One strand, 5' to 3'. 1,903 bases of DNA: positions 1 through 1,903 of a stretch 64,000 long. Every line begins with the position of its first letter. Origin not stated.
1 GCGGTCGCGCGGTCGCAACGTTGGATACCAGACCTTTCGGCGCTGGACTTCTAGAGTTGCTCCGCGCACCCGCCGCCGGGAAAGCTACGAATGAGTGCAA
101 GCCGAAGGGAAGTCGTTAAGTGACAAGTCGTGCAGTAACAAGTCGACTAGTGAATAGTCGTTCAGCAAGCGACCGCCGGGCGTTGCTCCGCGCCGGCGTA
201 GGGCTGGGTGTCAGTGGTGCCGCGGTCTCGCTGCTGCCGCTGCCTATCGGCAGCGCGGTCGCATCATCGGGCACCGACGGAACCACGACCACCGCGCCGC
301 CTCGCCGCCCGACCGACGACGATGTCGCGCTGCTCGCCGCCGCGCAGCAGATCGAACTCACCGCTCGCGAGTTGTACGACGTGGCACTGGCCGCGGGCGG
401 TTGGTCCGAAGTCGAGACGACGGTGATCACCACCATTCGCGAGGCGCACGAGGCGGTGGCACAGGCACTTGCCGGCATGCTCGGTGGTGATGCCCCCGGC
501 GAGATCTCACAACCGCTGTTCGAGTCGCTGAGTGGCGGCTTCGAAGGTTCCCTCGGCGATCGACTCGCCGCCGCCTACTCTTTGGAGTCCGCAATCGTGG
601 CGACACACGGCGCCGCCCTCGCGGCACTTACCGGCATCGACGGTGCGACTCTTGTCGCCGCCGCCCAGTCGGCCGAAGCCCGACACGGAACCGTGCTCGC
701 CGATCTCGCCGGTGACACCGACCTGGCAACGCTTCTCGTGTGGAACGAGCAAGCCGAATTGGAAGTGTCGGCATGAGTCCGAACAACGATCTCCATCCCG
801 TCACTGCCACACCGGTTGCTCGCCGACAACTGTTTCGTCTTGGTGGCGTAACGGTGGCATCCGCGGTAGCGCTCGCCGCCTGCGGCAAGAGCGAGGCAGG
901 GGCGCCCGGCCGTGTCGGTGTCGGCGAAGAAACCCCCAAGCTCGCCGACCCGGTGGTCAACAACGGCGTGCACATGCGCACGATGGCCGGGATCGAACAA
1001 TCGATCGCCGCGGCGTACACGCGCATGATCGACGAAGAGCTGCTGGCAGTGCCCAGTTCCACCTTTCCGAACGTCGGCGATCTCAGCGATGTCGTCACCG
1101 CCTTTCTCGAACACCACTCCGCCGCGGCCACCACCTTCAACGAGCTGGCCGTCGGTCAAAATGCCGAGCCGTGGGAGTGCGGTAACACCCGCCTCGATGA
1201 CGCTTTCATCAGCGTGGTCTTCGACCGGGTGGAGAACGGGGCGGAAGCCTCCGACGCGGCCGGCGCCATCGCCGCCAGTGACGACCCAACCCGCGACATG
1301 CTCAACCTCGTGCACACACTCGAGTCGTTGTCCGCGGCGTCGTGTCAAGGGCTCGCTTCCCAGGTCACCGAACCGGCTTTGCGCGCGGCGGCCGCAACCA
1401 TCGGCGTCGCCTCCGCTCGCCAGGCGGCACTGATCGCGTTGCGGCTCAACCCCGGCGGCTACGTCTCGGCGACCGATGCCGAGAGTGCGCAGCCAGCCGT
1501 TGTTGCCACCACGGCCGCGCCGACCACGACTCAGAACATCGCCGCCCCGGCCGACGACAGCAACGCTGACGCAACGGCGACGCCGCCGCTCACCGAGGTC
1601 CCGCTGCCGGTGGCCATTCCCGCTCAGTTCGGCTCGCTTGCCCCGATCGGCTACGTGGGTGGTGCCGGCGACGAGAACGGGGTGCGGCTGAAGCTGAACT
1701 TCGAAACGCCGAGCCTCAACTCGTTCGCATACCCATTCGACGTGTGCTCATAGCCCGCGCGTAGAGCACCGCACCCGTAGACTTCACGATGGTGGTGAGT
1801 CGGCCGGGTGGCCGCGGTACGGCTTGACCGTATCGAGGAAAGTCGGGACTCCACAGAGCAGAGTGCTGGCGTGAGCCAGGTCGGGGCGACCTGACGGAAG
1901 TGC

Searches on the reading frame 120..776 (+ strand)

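Call 35: search_protein_families(library=pfam, proteins=[window:120-776:+], max_evalue=0.01)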
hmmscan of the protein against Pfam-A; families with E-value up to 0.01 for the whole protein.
window:120-776:+ (218 aa): 1 family
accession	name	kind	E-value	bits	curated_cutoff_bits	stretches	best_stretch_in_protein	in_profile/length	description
PF13668.12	Ferritin_2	-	9.7e-09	35.9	24.7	1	67-198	1-137/138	Ferritin-like domain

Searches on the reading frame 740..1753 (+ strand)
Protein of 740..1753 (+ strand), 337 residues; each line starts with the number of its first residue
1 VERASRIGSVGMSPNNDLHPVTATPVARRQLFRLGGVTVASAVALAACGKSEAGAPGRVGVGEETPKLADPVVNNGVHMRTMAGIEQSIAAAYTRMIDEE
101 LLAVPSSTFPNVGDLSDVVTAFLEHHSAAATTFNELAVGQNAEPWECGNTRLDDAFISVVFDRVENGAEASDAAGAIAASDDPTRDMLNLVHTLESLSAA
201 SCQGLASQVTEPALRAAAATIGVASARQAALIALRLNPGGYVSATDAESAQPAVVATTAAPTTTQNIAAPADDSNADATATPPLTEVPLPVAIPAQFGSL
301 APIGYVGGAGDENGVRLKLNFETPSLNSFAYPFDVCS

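Call 35: search_protein_families(library=pfam, proteins=[window:740-1753:+], max_evalue=0.01)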
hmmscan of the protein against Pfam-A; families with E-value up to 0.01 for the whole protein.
window:740-1753:+ (337 aa): 1 family
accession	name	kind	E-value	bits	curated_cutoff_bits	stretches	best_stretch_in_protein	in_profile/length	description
PF13668.12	Ferritin_2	-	0.00051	20.6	24.7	1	184-234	84-134/138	Ferritin-like domain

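Call 38: find_homologous_proteins(query=window:740-1753:+, max_evalue=1e-30)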
Query window:740-1753:+ (337 aa): 183 proteins with E <= 1e-30 among 8000 candidates; the best 120 are listed.
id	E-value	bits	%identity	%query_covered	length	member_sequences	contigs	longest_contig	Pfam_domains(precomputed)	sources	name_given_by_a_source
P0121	1.0e-203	693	100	97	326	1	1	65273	-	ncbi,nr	ncbi:MAG: hypothetical protein HY826_02405 [Actinobacteria bacterium]|nr:hypothetical protein [Actin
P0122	3.0e-141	488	74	92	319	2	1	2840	-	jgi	jgi:hypothetical protein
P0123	7.3e-141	487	73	94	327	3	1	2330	PF13668.13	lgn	-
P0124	7.8e-141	487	73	92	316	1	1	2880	-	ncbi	-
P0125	8.2e-139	480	73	92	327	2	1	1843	-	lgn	-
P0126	9.9e-137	473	72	92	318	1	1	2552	-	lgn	-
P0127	1.2e-136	473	69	96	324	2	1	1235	-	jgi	-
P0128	1.2e-136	473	71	93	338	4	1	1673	PF13668.13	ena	-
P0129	1.5e-136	473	71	92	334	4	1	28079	-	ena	-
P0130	9.2e-136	470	71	92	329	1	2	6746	-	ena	-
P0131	1.1e-134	467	68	92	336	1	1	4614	PF13668.13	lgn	-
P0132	8.5e-134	464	68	96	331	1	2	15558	-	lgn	-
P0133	2.7e-133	462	70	92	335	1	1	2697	-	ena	-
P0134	3.1e-133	462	68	92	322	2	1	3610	-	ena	-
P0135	3.9e-132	458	70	92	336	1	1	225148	PF13668.13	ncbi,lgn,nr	ncbi:MAG: ferritin-like domain-containing protein [Actinomycetia bacterium]|nr:ferritin-like domain-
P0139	1.0e-130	454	71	92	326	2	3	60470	-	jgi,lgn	-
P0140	9.8e-130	450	67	94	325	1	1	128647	-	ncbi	ncbi:hypothetical protein BH10ACT2_BH10ACT2_06810 [soil metagenome]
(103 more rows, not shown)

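Call 39: find_encoding_contigs(protein=P0135, flank=10000, max_places=2)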
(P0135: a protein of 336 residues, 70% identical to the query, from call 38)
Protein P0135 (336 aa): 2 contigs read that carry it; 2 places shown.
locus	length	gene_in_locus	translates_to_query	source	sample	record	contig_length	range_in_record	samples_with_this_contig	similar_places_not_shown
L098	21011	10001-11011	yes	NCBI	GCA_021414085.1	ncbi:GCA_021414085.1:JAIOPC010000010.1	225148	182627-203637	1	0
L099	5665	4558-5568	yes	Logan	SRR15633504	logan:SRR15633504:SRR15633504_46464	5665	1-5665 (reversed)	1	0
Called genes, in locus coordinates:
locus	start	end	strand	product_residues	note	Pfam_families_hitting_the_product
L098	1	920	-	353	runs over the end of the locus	PF02885:Glycos_trans_3N, PF00591:Glycos_transf_3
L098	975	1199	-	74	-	PF02467:Whib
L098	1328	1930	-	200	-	PF12007:DUF3501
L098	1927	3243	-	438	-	PF13237:Fer4_10 (weak), PF02754:CCG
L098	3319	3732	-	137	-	PF00210:Ferritin (faint), PF02915:Rubrerythrin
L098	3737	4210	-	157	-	PF01475:FUR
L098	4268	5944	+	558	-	PF00890:FAD_binding_2, PF01266:DAO, PF01494:FAD_binding_3 (faint), PF12831:FAD_oxidored, PF16901:DAO_C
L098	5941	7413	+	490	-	PF01565:FAD_binding_4, PF02913:FAD-oxidase_C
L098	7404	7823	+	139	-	-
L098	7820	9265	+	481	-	PF00370:FGGY_N, PF02782:FGGY_C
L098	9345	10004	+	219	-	PF13668:Ferritin_2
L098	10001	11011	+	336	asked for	PF13668:Ferritin_2 (weak)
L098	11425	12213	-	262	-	PF13578:Methyltransf_24 (weak)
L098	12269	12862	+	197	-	PF13302:Acetyltransf_3, PF00583:Acetyltransf_1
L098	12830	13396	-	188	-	PF00300:His_Phos_1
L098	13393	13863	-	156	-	-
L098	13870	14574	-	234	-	PF24481:CT398_CC, PF02591:Zn_ribbon_9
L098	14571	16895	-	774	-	PF00912:Transgly, PF00905:Transpeptidase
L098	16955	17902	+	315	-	PF00296:Bac_luciferase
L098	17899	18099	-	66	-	PF00313:CSD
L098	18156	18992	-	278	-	-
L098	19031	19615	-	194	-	PF03713:DUF305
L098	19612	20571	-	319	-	PF14240:YHYH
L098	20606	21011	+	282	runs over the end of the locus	PF02548:Pantoate_transf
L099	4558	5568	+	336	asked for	PF13668:Ferritin_2 (weak)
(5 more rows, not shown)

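Call 40: find_encoding_contigs(protein=P0139, flank=10000, max_places=3)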
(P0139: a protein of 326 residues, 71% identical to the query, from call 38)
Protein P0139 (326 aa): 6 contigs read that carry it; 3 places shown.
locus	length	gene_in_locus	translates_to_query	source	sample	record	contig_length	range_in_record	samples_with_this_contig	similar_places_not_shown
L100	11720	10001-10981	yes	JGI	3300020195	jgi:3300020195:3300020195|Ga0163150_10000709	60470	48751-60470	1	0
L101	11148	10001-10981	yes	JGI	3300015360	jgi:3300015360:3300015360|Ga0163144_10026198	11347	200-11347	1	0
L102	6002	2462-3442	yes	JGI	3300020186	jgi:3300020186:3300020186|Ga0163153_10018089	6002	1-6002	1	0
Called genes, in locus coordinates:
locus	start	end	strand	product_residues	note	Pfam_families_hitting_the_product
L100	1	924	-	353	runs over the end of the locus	PF02885:Glycos_trans_3N, PF00591:Glycos_transf_3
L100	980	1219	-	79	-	PF02467:Whib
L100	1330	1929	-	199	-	PF12007:DUF3501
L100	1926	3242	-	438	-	PF13237:Fer4_10 (weak), PF02754:CCG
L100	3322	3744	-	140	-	PF00210:Ferritin (weak), PF02915:Rubrerythrin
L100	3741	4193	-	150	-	PF01475:FUR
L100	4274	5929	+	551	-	PF00890:FAD_binding_2, PF01266:DAO, PF12831:FAD_oxidored, PF16901:DAO_C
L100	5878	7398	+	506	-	PF01565:FAD_binding_4, PF02913:FAD-oxidase_C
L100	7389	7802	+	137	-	-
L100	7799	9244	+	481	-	PF00370:FGGY_N, PF02782:FGGY_C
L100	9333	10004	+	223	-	PF13668:Ferritin_2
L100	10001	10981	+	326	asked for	-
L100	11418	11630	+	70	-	-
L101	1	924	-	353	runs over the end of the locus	PF02885:Glycos_trans_3N, PF00591:Glycos_transf_3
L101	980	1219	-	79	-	PF02467:Whib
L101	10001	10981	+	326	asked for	-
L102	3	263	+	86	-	?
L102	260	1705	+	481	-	PF00370:FGGY_N, PF02782:FGGY_C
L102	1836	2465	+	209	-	PF13668:Ferritin_2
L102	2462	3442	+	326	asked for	-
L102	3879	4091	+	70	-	-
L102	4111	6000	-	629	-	?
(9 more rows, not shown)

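Call 41: find_encoding_contigs(protein=P0129, flank=10000, max_places=2)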
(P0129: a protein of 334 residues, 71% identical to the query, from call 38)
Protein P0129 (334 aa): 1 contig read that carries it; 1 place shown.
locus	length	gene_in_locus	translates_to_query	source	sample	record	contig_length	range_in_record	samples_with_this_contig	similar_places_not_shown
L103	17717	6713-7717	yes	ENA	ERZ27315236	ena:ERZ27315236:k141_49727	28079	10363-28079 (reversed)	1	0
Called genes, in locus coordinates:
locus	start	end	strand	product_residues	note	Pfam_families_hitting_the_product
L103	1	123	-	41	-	?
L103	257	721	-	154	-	PF01475:FUR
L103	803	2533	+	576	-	PF00890:FAD_binding_2, PF01266:DAO, PF12831:FAD_oxidored, PF16901:DAO_C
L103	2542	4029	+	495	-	PF01565:FAD_binding_4, PF02913:FAD-oxidase_C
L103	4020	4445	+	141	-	-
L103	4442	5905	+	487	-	PF00370:FGGY_N, PF02782:FGGY_C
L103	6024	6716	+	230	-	PF13668:Ferritin_2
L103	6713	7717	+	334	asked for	-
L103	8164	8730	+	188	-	PF00583:Acetyltransf_1, PF13302:Acetyltransf_3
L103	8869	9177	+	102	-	-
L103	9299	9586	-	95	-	PF00300:His_Phos_1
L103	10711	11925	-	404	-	-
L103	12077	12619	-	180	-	PF01583:APS_kinase, PF13671:AAA_33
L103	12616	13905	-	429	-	PF00009:GTP_EFTU, PF01926:MMR_HSR1 (faint), PF03144:GTP_EFTU_D2 (faint), PF22594:GTP-eEF1A_C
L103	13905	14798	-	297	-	PF01507:PAPS_reduct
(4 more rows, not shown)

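Call 42: find_encoding_contigs(protein=P0140, flank=10000, max_places=2)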
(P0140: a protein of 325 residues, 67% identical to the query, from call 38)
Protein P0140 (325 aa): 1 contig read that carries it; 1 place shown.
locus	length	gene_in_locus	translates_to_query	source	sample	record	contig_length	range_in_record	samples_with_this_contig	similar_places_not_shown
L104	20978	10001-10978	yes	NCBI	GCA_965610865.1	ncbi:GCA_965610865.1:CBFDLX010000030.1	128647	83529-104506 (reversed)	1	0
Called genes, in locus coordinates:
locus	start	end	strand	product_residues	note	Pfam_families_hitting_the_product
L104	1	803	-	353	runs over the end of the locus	PF02885:Glycos_trans_3N, PF00591:Glycos_transf_3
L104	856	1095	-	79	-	PF02467:Whib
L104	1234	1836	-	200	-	PF12007:DUF3501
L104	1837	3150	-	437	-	PF13237:Fer4_10 (faint), PF02754:CCG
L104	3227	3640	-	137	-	PF00210:Ferritin (weak), PF02915:Rubrerythrin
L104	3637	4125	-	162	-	PF01475:FUR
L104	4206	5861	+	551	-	PF00890:FAD_binding_2, PF01266:DAO, PF01494:FAD_binding_3 (faint), PF12831:FAD_oxidored, PF16901:DAO_C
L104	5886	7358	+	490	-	PF01565:FAD_binding_4, PF02913:FAD-oxidase_C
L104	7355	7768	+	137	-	-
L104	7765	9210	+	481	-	PF00370:FGGY_N, PF02782:FGGY_C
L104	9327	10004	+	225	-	PF13668:Ferritin_2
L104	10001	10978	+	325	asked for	-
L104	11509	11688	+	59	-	PF07411:DUF1508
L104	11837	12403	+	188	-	PF13302:Acetyltransf_3, PF00583:Acetyltransf_1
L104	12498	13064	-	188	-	PF00300:His_Phos_1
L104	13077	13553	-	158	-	-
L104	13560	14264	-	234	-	PF24481:CT398_CC, PF02591:Zn_ribbon_9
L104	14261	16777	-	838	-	PF00912:Transgly, PF00905:Transpeptidase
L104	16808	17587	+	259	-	PF00296:Bac_luciferase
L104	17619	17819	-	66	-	PF00313:CSD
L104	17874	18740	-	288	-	-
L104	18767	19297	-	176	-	PF03713:DUF305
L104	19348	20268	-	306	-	PF14240:YHYH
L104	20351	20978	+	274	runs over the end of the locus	PF02548:Pantoate_transf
